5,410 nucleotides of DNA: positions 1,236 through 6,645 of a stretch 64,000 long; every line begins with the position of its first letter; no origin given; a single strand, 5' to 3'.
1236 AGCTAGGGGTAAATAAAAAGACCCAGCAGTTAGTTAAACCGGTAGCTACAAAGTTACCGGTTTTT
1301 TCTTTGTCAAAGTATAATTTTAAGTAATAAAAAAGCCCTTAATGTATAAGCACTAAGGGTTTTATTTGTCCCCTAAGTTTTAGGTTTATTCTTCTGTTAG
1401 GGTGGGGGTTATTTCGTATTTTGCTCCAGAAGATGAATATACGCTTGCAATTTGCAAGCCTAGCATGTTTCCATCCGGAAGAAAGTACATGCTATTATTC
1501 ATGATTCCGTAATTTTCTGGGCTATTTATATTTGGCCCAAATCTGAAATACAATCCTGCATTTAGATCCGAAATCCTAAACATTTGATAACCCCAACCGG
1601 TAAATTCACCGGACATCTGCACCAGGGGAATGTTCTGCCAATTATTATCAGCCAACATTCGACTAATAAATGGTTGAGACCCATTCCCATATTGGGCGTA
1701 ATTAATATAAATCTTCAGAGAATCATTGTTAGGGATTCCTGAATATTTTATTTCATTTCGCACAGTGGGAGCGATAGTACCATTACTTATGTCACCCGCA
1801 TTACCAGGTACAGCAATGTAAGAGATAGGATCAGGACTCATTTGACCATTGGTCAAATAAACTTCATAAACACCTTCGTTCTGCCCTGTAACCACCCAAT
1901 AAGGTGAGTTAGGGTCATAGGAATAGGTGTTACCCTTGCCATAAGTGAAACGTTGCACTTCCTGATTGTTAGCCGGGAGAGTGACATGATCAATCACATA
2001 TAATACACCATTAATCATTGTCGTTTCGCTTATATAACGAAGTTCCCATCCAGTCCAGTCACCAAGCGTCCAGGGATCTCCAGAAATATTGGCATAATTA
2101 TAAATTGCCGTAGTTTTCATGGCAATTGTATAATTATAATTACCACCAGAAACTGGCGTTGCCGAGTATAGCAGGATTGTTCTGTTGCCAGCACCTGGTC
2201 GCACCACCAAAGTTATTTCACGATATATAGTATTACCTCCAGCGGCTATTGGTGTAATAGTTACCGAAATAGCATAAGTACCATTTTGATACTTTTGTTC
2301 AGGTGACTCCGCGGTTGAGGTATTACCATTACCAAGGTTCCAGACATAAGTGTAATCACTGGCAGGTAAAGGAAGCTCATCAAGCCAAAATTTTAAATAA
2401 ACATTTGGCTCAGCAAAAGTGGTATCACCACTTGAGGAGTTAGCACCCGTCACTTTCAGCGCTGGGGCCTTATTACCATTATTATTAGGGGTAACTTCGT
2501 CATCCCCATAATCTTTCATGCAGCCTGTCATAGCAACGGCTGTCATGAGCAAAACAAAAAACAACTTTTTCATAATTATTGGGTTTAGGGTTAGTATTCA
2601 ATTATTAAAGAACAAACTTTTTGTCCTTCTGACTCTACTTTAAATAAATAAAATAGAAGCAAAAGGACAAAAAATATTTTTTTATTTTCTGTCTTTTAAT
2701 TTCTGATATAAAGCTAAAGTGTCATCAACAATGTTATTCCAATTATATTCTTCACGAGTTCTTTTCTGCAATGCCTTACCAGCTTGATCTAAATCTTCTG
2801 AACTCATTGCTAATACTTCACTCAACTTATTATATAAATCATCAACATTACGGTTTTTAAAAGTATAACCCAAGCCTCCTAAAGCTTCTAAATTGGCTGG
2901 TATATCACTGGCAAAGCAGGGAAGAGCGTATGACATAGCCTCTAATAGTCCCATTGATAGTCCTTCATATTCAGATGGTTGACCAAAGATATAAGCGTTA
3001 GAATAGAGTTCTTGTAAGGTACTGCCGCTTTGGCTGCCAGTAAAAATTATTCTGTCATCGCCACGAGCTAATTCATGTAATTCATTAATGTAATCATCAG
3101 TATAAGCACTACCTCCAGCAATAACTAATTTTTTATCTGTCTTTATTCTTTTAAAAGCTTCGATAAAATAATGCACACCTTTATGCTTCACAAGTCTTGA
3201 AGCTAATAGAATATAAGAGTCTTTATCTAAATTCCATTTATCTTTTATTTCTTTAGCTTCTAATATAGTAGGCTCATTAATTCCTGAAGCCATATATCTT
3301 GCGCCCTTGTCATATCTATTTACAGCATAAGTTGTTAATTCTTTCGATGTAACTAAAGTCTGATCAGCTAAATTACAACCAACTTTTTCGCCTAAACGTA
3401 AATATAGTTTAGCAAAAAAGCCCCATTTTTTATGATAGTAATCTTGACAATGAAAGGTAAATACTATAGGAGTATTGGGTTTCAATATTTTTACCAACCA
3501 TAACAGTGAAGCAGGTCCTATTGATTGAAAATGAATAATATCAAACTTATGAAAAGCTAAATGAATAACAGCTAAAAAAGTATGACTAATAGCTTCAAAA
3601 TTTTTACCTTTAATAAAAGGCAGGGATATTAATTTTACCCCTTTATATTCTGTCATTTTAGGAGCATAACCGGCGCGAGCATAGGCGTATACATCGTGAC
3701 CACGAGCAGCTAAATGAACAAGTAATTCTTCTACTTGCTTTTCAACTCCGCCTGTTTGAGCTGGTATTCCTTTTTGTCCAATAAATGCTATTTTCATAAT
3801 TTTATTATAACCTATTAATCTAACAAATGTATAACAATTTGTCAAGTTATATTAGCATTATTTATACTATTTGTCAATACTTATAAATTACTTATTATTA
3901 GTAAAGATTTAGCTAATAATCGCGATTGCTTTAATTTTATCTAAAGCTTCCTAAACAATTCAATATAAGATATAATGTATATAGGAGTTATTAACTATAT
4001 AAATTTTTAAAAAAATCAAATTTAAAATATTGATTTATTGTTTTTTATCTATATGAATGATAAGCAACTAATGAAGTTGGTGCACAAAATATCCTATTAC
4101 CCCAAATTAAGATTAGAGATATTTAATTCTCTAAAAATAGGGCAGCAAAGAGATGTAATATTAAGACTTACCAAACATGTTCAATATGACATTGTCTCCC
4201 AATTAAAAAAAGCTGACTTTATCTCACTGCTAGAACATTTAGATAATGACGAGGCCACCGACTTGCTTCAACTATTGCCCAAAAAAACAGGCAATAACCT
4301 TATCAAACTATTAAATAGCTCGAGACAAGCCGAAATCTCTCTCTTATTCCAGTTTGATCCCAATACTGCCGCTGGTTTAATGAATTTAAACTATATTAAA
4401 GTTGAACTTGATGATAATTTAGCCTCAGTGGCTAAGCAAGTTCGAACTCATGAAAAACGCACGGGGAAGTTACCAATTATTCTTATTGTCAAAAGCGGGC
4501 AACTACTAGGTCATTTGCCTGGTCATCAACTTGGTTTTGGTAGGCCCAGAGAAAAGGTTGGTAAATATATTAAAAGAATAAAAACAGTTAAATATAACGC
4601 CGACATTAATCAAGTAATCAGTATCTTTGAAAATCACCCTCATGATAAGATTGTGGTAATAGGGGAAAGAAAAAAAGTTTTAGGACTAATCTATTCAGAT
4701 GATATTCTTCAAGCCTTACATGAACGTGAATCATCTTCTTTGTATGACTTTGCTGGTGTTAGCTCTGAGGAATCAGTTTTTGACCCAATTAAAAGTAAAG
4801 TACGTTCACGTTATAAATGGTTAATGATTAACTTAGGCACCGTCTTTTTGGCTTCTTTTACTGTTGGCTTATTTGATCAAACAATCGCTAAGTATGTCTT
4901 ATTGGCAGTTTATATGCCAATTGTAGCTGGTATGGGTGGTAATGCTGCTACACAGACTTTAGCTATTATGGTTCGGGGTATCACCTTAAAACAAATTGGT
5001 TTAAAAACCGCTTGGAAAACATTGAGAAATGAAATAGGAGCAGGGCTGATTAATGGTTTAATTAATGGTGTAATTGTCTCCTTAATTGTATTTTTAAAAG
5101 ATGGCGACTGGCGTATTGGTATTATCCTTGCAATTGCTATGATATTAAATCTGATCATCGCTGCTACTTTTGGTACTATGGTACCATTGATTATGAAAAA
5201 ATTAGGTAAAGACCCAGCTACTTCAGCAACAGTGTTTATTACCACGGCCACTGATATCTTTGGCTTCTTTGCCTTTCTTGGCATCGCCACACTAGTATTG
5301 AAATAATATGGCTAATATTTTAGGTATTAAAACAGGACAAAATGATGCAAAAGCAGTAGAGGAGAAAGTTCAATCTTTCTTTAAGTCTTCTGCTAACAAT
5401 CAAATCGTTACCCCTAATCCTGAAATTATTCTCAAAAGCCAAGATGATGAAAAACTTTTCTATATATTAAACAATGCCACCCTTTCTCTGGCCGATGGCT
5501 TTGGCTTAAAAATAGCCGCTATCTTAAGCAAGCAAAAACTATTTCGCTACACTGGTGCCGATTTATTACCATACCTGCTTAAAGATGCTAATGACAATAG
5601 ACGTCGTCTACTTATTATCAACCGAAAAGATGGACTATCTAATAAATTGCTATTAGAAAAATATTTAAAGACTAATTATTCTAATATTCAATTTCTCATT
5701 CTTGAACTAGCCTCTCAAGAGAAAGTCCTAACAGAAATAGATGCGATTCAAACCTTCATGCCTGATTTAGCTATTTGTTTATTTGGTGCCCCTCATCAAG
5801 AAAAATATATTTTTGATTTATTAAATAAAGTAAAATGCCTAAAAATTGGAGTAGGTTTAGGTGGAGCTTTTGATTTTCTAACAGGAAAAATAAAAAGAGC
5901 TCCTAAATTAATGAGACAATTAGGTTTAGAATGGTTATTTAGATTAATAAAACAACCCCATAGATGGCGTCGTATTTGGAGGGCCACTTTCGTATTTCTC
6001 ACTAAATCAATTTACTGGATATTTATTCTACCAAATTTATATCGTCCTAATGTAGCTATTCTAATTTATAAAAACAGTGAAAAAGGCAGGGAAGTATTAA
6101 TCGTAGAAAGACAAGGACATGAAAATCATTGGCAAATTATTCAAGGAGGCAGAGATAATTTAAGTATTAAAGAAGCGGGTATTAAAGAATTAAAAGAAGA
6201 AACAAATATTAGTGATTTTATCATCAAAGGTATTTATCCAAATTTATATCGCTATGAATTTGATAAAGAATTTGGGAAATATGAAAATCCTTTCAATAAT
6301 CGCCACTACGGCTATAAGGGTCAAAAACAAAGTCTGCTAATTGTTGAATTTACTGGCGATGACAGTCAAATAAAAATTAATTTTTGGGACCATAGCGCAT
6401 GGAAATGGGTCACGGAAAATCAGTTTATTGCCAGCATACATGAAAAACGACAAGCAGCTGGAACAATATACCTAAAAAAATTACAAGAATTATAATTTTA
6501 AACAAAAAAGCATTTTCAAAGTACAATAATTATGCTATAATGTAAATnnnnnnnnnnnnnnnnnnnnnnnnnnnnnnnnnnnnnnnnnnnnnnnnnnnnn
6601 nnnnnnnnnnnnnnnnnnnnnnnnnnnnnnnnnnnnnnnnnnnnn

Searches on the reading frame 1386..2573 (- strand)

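Call 39: search_protein_families(library=pfam, proteins=[window:1386-2573:-], max_evalue=0.001)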
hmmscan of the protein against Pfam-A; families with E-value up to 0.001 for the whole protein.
window:1386-2573:- (395 aa): 1 family
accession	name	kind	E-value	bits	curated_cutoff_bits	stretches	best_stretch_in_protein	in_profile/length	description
PF18911.6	PKD_4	-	0.00089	19.7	27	1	74-109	35-71/85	PKD domain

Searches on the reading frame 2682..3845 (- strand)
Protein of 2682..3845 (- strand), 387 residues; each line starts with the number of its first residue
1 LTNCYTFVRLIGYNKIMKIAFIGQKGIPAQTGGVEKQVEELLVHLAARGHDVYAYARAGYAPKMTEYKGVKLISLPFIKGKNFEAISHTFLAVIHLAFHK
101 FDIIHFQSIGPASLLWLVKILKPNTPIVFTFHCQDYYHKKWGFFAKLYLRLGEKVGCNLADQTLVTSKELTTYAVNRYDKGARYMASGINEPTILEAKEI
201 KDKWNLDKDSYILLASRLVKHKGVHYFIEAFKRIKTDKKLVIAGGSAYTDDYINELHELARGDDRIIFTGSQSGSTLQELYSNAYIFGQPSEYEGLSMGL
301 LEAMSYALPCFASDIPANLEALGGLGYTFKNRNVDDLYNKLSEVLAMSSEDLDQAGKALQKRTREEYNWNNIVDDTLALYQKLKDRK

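Call 39: search_protein_families(library=pfam, proteins=[window:2682-3845:-], max_evalue=0.001)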
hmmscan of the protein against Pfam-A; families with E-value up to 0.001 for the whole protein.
window:2682-3845:- (387 aa): 5 families
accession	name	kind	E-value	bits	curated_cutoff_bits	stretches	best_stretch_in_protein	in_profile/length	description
PF00534.26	Glycos_transf_1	-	1.1e-27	97.1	26.4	1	198-358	3-168/172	Glycosyl transferases group 1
PF13692.12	Glyco_trans_1_4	-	6.6e-24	85.2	27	1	211-346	3-141/142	Glycosyl transferases group 1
PF13439.12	Glyco_transf_4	-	8.1e-22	78.5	28.5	1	32-178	2-152/170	Glycosyltransferase Family 4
PF13579.12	Glyco_trans_4_4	-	2.3e-14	54.5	29.7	1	32-175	1-143/158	Glycosyl transferase 4-like domain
PF09314.17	DUF1972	-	7.1e-06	26.2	25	1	19-188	4-184/186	Domain of unknown function (DUF1972)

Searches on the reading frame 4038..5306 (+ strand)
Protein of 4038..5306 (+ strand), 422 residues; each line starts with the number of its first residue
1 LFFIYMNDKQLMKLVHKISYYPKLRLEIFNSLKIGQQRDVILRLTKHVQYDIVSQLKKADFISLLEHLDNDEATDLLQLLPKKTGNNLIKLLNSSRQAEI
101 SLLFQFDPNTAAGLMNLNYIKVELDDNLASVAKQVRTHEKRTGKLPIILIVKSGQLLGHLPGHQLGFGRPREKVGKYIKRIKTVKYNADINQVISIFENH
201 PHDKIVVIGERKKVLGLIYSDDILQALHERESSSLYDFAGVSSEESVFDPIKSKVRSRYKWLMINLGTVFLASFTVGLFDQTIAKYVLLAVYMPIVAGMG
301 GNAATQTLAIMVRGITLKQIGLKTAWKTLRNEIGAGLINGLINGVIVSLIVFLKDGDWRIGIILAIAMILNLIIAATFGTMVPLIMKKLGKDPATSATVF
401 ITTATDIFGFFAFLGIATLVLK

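Call 39: search_protein_families(library=pfam, proteins=[window:4038-5306:+], max_evalue=0.001)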
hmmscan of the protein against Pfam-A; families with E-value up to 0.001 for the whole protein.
window:4038-5306:+ (422 aa): 3 families
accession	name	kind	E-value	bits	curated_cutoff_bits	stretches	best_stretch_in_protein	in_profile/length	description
PF01769.21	MgtE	-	6.1e-34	117.4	27.6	1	293-416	1-125/125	Divalent cation transporter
PF03448.22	MgtE_N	-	1.9e-12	48.1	25.9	1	23-109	16-102/102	MgtE intracellular N domain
PF00571.33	CBS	-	2.9e-09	37.5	24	1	179-228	7-56/57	CBS domain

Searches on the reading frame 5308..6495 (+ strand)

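Call 39: search_protein_families(library=pfam, proteins=[window:5308-6495:+], max_evalue=0.001)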
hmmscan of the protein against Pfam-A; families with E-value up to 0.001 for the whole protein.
window:5308-6495:+ (395 aa): 2 families
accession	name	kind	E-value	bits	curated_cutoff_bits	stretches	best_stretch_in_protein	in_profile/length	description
PF03808.19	Glyco_tran_WecG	-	2.1e-31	109.4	27.4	1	57-223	1-167/168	Glycosyl transferase WecG/TagA/CpsF family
PF00293.34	NUDIX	-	1.6e-09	38.3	21.1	1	245-379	2-122/134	NUDIX domain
